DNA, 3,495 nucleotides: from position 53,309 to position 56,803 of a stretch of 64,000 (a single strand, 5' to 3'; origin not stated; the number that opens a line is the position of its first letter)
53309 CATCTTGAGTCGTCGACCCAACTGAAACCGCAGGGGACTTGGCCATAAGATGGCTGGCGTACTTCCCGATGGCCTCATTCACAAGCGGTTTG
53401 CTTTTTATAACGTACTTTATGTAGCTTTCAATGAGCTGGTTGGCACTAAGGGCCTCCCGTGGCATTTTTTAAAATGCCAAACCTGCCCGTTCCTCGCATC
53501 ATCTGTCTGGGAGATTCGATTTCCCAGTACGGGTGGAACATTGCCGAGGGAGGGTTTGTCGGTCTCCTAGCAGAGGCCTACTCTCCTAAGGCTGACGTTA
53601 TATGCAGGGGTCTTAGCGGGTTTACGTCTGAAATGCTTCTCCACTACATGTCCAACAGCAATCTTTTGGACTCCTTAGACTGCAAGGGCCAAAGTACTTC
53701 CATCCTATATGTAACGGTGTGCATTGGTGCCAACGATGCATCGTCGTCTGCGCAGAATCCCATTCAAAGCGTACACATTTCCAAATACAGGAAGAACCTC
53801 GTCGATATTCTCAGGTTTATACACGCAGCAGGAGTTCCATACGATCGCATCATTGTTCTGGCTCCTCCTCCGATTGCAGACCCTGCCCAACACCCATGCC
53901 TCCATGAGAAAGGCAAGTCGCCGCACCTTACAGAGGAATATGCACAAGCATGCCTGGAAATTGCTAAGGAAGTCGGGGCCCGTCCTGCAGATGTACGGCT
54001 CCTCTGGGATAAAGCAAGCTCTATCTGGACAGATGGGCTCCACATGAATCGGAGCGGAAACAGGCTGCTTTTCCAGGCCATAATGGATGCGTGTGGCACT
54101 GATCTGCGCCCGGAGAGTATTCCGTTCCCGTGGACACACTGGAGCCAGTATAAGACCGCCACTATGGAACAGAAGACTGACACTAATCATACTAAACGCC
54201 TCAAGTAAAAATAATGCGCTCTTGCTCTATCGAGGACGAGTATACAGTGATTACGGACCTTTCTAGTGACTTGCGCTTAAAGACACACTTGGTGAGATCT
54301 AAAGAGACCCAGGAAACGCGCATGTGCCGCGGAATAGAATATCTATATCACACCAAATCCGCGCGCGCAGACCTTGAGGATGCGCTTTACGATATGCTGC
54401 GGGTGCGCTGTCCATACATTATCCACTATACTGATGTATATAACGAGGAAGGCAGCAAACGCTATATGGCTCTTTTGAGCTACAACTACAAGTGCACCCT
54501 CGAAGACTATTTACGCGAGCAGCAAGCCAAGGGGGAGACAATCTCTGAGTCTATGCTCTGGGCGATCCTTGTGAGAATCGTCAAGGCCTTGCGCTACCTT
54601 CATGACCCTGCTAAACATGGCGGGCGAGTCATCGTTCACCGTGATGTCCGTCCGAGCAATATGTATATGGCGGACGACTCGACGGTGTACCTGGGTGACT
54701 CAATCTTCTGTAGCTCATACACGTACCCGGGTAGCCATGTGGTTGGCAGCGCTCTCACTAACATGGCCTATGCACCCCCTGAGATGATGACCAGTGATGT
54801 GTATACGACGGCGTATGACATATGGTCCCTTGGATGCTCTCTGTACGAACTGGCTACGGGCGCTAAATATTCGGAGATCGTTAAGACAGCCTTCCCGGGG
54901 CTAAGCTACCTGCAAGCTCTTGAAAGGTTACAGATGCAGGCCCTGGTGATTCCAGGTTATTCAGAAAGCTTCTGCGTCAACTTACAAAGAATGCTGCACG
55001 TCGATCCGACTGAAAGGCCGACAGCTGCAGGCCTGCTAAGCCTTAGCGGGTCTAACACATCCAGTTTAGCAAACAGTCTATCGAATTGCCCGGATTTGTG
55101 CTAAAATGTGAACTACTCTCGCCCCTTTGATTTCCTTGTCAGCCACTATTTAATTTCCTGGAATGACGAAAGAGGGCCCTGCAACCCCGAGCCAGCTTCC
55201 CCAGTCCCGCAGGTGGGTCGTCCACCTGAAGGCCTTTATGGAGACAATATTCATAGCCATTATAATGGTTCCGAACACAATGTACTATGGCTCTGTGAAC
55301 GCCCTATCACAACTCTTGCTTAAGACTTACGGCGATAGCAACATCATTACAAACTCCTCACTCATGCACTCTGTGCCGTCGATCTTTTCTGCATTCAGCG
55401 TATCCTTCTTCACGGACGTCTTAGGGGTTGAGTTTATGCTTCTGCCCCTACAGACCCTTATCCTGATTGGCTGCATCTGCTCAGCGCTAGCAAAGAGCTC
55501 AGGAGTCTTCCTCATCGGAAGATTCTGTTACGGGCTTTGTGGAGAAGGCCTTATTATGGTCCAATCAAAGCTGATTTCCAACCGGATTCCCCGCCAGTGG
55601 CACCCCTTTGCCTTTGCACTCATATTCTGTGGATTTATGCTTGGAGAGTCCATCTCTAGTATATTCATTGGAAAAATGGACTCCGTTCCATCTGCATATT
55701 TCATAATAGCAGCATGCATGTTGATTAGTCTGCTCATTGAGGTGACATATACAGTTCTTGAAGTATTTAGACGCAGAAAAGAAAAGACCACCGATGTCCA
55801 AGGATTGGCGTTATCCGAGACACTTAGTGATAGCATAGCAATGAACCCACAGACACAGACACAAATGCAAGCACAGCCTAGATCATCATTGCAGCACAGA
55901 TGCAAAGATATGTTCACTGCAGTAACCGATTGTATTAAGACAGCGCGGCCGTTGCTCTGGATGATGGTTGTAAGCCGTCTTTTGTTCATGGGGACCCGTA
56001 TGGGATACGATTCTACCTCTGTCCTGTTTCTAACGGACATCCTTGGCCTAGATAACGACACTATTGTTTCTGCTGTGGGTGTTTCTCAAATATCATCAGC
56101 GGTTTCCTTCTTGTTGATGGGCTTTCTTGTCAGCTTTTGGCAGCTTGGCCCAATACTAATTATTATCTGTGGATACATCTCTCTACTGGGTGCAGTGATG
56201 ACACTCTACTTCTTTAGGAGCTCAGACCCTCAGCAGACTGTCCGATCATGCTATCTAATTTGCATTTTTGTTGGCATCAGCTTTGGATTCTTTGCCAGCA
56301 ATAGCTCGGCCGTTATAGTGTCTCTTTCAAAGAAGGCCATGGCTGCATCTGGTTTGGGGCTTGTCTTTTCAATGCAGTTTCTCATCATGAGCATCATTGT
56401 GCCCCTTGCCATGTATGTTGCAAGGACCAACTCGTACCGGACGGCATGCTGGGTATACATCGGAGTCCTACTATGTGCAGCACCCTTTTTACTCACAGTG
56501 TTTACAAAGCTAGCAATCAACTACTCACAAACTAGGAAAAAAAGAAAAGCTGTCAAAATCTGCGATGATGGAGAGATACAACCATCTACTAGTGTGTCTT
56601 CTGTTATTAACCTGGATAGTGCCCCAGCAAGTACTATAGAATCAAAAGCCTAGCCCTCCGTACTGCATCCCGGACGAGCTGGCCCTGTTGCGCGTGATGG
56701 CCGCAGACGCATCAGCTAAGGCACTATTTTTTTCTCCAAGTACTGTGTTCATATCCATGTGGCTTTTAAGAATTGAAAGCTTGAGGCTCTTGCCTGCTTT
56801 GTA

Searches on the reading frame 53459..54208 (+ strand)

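Call 62: search_protein_families(library=pfam, proteins=[window:53459-54208:+], max_evalue=0.001)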
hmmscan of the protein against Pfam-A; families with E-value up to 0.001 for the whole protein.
window:53459-54208:+ (249 aa): 2 families
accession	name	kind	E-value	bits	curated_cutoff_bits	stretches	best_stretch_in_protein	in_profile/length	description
PF13472.12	Lipase_GDSL_2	-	1.6e-15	58.5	32.9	1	16-203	1-178/178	GDSL-like Lipase/Acylhydrolase family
PF00657.28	Lipase_GDSL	-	1.1e-07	32.6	23.6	1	14-208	1-208/208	GDSL-like Lipase/Acylhydrolase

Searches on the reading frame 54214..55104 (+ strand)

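Call 62: search_protein_families(library=pfam, proteins=[window:54214-55104:+], max_evalue=0.001)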
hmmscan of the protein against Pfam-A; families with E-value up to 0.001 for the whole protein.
window:54214-55104:+ (296 aa): 3 families
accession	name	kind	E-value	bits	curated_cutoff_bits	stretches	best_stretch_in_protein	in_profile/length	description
PF00069.31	Pkinase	-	1.3e-26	94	31.7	1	61-275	52-258/263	Protein kinase domain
PF07714.23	PK_Tyr_Ser-Thr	-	1.6e-18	67.4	23.1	1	47-274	41-254/258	Protein tyrosine and serine/threonine kinase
PF14531.12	Kinase-like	-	5.8e-06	26.2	25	1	102-214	137-245/289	Kinase-like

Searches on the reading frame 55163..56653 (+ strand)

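Call 62: search_protein_families(library=pfam, proteins=[window:55163-56653:+], max_evalue=0.001)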
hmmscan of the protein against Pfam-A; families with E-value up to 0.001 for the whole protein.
window:55163-56653:+ (496 aa): 1 family
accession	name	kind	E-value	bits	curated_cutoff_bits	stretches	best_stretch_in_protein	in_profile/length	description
PF07690.21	MFS_1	-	1.3e-23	83.9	33.4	1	39-411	9-345/347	Major Facilitator Superfamily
